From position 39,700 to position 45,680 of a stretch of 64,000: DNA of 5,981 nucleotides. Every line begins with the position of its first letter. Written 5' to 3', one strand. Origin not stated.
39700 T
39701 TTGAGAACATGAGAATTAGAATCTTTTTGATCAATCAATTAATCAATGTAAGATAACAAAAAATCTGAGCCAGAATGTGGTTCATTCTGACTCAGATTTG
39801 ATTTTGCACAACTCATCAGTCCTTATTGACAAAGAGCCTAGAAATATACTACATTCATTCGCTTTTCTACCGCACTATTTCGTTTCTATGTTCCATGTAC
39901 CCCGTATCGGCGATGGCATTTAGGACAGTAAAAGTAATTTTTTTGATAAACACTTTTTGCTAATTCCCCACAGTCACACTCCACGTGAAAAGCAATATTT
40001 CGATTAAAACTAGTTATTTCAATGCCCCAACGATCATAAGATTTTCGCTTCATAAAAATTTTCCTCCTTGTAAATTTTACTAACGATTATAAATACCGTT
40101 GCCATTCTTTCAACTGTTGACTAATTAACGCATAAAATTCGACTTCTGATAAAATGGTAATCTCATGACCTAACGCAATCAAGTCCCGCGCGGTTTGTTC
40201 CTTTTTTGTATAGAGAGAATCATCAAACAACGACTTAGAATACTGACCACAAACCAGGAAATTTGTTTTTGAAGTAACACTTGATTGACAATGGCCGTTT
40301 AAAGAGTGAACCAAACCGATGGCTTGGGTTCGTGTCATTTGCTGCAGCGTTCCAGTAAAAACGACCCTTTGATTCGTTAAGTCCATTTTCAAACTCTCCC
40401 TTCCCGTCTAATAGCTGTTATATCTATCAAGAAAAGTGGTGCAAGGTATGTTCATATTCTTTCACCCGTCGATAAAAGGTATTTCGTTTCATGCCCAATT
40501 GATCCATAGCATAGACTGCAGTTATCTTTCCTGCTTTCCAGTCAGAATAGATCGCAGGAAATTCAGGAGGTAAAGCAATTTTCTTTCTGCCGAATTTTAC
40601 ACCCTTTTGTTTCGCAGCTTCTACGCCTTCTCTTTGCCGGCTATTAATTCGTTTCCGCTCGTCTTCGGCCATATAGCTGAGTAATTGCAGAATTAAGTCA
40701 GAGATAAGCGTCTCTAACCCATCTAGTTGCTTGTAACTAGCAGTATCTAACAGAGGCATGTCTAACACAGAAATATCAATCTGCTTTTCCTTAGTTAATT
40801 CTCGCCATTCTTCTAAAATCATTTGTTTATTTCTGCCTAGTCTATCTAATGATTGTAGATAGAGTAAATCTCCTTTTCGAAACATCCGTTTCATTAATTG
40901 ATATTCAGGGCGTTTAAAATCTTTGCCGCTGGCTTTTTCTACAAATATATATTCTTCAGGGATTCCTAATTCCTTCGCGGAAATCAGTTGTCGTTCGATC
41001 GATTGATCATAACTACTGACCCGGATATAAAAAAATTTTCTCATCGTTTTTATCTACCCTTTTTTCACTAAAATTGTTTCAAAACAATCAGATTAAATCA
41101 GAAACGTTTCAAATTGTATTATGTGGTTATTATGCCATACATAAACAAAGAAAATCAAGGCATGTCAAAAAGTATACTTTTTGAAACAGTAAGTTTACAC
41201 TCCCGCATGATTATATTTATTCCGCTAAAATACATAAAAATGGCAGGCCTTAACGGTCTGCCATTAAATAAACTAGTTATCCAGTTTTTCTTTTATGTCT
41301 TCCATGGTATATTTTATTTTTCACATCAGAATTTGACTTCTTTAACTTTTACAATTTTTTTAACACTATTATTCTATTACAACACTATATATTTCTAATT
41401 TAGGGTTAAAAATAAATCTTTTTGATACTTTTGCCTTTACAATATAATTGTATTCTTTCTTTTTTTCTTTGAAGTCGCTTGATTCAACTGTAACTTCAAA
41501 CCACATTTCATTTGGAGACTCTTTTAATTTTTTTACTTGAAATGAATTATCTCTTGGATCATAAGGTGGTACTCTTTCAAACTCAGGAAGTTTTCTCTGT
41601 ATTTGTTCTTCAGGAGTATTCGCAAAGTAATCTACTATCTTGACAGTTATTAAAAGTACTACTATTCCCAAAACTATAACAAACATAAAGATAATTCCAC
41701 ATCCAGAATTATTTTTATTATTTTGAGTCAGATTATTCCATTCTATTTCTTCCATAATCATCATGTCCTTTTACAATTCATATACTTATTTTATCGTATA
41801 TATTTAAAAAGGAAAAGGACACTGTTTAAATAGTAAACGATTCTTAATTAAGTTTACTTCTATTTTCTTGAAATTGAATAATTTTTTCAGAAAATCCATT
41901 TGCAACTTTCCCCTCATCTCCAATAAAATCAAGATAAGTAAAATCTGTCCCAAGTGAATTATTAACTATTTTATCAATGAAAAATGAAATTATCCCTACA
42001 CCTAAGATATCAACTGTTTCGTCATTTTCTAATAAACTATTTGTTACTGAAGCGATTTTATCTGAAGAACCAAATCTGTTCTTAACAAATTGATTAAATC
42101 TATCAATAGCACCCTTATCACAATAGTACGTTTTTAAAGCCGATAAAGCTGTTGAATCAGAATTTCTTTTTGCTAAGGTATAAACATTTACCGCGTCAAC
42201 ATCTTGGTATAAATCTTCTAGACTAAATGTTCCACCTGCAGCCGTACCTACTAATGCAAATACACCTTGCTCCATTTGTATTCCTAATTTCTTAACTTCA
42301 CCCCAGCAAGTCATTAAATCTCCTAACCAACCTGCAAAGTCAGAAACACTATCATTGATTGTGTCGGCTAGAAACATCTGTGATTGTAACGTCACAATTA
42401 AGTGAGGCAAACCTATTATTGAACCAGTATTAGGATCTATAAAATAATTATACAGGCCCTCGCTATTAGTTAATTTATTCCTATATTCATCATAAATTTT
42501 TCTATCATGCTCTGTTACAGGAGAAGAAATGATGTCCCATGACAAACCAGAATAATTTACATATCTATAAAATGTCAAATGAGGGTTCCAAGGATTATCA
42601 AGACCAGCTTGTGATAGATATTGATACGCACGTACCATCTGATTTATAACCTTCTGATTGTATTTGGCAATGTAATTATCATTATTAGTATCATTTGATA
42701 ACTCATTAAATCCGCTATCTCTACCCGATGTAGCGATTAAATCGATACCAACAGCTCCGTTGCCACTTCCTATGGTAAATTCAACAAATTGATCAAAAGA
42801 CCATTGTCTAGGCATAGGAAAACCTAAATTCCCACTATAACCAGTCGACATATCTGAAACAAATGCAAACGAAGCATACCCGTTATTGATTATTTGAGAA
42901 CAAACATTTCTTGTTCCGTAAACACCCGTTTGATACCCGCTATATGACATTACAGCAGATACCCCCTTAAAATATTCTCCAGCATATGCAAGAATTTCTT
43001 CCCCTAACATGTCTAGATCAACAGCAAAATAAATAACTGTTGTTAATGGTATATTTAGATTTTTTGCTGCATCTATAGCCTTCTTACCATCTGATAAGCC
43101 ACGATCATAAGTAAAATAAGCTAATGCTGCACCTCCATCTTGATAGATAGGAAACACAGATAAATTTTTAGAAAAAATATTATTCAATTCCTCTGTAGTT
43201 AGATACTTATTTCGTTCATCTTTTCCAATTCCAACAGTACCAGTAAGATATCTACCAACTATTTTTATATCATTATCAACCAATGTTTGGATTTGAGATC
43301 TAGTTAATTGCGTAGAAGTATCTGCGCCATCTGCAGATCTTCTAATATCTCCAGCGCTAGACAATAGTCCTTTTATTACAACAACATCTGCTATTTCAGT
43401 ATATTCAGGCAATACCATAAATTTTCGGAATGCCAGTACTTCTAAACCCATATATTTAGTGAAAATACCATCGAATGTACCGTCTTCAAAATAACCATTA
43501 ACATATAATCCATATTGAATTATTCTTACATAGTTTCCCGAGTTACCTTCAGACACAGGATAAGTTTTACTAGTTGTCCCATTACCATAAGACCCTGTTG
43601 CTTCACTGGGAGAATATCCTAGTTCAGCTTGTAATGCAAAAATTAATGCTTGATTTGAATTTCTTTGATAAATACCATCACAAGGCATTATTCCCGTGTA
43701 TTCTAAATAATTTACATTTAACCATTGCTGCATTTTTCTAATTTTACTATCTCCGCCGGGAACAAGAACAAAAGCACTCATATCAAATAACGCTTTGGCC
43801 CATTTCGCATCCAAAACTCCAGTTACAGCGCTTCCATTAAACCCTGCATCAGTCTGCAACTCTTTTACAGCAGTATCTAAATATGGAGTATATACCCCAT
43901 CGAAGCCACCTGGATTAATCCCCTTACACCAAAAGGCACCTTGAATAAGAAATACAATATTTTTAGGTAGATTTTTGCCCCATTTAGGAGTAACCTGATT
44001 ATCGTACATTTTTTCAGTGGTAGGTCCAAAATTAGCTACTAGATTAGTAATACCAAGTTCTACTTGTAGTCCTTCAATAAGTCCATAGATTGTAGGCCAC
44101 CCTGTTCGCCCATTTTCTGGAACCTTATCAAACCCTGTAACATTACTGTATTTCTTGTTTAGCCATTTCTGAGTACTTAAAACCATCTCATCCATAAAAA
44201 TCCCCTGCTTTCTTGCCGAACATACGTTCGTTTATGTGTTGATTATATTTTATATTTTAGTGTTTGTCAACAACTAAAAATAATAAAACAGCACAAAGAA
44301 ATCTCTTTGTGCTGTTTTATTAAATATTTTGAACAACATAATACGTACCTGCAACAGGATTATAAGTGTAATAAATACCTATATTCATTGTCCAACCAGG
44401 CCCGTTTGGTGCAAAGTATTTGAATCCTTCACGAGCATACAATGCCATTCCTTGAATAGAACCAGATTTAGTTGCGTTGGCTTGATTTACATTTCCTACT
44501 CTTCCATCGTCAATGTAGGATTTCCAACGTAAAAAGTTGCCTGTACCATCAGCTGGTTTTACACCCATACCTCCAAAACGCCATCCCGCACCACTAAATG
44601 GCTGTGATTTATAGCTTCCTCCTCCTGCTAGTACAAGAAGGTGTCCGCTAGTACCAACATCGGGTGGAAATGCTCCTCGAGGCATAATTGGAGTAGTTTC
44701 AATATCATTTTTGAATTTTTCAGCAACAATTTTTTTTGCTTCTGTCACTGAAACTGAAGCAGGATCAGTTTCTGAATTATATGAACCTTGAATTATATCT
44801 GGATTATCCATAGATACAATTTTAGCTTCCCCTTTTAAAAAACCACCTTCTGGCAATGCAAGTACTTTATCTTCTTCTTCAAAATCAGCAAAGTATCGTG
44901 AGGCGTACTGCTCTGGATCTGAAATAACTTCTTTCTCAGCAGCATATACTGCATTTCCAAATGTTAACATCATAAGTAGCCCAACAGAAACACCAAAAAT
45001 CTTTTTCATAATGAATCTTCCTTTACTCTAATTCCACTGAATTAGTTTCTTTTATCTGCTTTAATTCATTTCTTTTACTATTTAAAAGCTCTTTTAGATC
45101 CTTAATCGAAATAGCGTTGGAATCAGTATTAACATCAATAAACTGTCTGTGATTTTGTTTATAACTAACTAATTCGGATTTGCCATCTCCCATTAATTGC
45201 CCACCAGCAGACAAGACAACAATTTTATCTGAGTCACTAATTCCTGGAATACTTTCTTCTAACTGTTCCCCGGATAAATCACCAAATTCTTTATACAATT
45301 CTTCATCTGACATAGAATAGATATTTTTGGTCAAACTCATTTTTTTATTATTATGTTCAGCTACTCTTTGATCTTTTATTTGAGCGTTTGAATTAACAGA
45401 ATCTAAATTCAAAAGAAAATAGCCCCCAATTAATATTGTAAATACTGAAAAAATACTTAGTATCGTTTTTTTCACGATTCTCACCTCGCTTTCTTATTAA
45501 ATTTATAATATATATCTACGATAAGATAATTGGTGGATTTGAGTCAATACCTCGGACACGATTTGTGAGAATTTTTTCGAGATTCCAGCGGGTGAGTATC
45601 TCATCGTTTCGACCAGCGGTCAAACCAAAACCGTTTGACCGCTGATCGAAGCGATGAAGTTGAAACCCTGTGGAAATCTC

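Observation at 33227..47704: IS1216-bounded 14.5-kb composite segment with tandem IS1216 duplication and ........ junctions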

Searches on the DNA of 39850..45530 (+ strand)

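Call 69: search_dna_similar(query=window:39850-45530:+, collection=plasmids, mode=near, max_rows=40, rows=spread)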
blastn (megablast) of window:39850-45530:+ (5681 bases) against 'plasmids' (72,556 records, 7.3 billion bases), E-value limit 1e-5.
Records with a match: 343; places in all: 486; records where one place covers at least 80% of the query: 214.
Best place of each record, by identity: >=99% 279; 95-99% 49; 90-95% 3; 80-90% 12.
By first word of the organism name: Enterococcus 338; Staphylococcus 4; Lactococcus 1.
By predicted mobility (MOB-suite, as given by PLSDB): non-mobilizable 148; conjugative 127; mobilizable 68.
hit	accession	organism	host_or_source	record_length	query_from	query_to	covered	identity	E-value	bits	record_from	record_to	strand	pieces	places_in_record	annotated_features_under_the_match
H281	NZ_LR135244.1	Enterococcus faecium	-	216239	1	5681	100%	100.0%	0e+0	10524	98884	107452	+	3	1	glycoside hydrolase domain-containing protein | ISL3 family transposase | IS256-like element ISEf1 family transposase | hypothetical protein (x4) | recombinase family protein | and 1 other names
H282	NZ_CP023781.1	Enterococcus faecium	Homo sapiens,blood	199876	1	5681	100%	100.0%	0e+0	10491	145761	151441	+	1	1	glycoside hydrolase domain-containing protein | hypothetical protein (x4) | recombinase family protein | BRCT domain-containing protein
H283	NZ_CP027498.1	Enterococcus faecium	Homo sapiens,not_blood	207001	1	5681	100%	100.0%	0e+0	10491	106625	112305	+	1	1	glycoside hydrolase domain-containing protein | hypothetical protein (x4) | recombinase family protein | BRCT domain-containing protein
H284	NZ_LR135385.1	Enterococcus faecium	-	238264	1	5681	100%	100.0%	0e+0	10491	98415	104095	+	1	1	glycoside hydrolase domain-containing protein | hypothetical protein (x4) | recombinase family protein | BRCT domain-containing protein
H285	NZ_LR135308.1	Enterococcus faecium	-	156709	1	5681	100%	100.0%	0e+0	10491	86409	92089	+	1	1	glycoside hydrolase domain-containing protein | hypothetical protein (x4) | recombinase family protein | BRCT domain-containing protein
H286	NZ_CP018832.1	Enterococcus faecium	Homo sapiens,blood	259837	1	5681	100%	100.0%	0e+0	10491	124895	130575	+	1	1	glycoside hydrolase domain-containing protein | hypothetical protein (x4) | recombinase family protein | BRCT domain-containing protein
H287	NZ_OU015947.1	Enterococcus faecium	Homo sapiens,Superficial wound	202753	1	5681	100%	100.0%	0e+0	10491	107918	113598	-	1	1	glycoside hydrolase domain-containing protein | hypothetical protein (x4) | recombinase family protein | BRCT domain-containing protein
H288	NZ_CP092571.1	Enterococcus faecium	Homo sapiens,urine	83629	1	5681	100%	100.0%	0e+0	10491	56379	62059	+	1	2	glycoside hydrolase domain-containing protein | hypothetical protein (x4) | recombinase family protein | BRCT domain-containing protein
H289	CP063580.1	Enterococcus faecium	Homo sapiens,rectal swab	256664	1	5681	100%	100.0%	0e+0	10491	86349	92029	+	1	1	DUF1906 domain-containing protein | hypothetical protein (x3) | recombinase family protein | BRCT domain-containing protein | transcriptional regulator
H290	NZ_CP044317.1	Enterococcus faecium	Homo sapiens,Rectal swab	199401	1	5681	100%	100.0%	0e+0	10491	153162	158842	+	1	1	glycoside hydrolase domain-containing protein | hypothetical protein (x4) | recombinase family protein | BRCT domain-containing protein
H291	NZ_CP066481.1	Enterococcus faecium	Homo sapiens,cell culture,rectal swab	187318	1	5681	100%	100.0%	0e+0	10491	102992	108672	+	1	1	glycoside hydrolase domain-containing protein | hypothetical protein (x4) | recombinase family protein | BRCT domain-containing protein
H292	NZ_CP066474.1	Enterococcus faecium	Homo sapiens,cell culture,rectal swab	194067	1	5681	100%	100.0%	0e+0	10491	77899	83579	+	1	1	glycoside hydrolase domain-containing protein | hypothetical protein (x4) | recombinase family protein | BRCT domain-containing protein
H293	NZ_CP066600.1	Enterococcus faecium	Homo sapiens,cell culture,rectal swab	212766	1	5681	100%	100.0%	0e+0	10491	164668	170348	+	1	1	glycoside hydrolase domain-containing protein | hypothetical protein (x4) | recombinase family protein | BRCT domain-containing protein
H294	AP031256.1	Enterococcus faecium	-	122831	1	5681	100%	100.0%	0e+0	10491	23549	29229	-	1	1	hypothetical protein (x6) | recombinase family protein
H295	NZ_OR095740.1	Enterococcus faecium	-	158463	1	5681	100%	100.0%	0e+0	10491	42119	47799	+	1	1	glycoside hydrolase domain-containing protein | hypothetical protein (x4) | recombinase family protein | BRCT domain-containing protein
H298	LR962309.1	Enterococcus faecalis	-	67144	1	5681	100%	100.0%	0e+0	10486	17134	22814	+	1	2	none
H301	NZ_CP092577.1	Enterococcus faecalis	Homo sapiens,Rectum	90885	1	5681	100%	99.7%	0e+0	10403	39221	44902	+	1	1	hypothetical protein (x5) | glycoside hydrolase domain-containing protein (x2) | recombinase family protein | BRCT domain-containing protein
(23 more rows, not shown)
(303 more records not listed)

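Call 70: get_annotated_region(hit=H298, flank=6000)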
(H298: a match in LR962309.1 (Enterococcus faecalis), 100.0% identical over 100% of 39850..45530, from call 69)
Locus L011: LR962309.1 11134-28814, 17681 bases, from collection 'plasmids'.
description: Enterococcus faecalis isolate 27725_1#8 genome assembly, plasmid: 4
organism: Enterococcus faecalis (NCBI taxid 1351)
taxonomy: Bacteria; Bacillota; Bacilli; Lactobacillales; Enterococcaceae; Enterococcus; Enterococcus faecalis
host: -; source: -; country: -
typing (MOB-suite, as given by PLSDB): mobilizable; replicon rep_cluster_980; relaxase MOBC
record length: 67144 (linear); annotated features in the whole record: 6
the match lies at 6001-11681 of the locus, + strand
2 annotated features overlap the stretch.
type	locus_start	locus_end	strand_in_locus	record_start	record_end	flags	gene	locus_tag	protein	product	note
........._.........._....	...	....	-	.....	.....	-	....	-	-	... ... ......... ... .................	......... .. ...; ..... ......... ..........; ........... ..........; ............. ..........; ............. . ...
predicted_resistance_gene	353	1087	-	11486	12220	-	erm(B)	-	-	23S rRNA (adenine(2058)-N(6))-methyltransferase Erm(B)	predicted by amrfinderplus; class LINCOSAMIDE/MACROLIDE/STREPTOGRAMIN; identity 100.0%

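Call 71: get_annotated_region(hit=H301, flank=6000)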
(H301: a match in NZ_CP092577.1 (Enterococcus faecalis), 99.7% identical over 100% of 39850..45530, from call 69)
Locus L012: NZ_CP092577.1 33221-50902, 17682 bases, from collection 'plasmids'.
description: Enterococcus faecalis strain VRE-WC031 plasmid unnamed1, complete sequence
organism: Enterococcus faecalis (NCBI taxid 1351)
taxonomy: Bacteria; Bacillota; Bacilli; Lactobacillales; Enterococcaceae; Enterococcus; Enterococcus faecalis
host: -; source: Homo sapiens,Rectum; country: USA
typing (MOB-suite, as given by PLSDB): non-mobilizable; replicon rep_cluster_1763,rep_cluster_185
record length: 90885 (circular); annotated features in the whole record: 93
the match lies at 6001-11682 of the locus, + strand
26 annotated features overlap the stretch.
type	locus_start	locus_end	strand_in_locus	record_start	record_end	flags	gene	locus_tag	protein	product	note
CDS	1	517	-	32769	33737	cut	-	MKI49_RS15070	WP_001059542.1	D-lactate dehydrogenase VanH-A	-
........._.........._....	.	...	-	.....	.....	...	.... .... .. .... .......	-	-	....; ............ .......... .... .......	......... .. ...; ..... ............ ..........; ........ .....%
predicted_resistance_gene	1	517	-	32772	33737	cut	vanH-A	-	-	D-lactate dehydrogenase VanH-A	predicted by amrfinderplus; class GLYCOPEPTIDE; identity 100.0%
CDS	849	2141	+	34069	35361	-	-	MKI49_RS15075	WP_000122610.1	ISL3-like element IS1251 family transposase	GO:0006313 - DNA transposition [Evidence IEA]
CDS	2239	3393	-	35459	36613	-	-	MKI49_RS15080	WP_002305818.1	vancomycin resistance histidine kinase VanS-A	-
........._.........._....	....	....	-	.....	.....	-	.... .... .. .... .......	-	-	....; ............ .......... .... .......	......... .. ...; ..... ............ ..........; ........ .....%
predicted_resistance_gene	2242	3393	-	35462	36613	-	vanS-A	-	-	vancomycin resistance histidine kinase VanS-A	predicted by amrfinderplus; class GLYCOPEPTIDE; identity 100.0%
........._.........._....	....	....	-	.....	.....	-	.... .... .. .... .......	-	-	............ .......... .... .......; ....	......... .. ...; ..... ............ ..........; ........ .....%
predicted_resistance_gene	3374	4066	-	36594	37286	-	vanR-A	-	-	vancomycin resistance response regulator transcription factor VanR-A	predicted by amrfinderplus; class GLYCOPEPTIDE; identity 100.0%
CDS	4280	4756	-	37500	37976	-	-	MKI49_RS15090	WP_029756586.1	recombinase family protein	-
CDS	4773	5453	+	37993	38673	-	-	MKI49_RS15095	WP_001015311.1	IS6-like element IS1216 family transposase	GO:0006313 - DNA transposition [Evidence IEA]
CDS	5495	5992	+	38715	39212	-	-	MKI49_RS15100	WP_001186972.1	recombinase family protein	GO:0006310 - DNA recombination [Evidence IEA]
CDS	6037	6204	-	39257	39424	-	-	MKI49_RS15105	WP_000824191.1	hypothetical protein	-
CDS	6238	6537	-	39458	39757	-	-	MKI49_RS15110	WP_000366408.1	BRCT domain-containing protein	-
CDS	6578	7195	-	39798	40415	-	-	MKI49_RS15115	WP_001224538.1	recombinase family protein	GO:0006310 - DNA recombination [Evidence IEA]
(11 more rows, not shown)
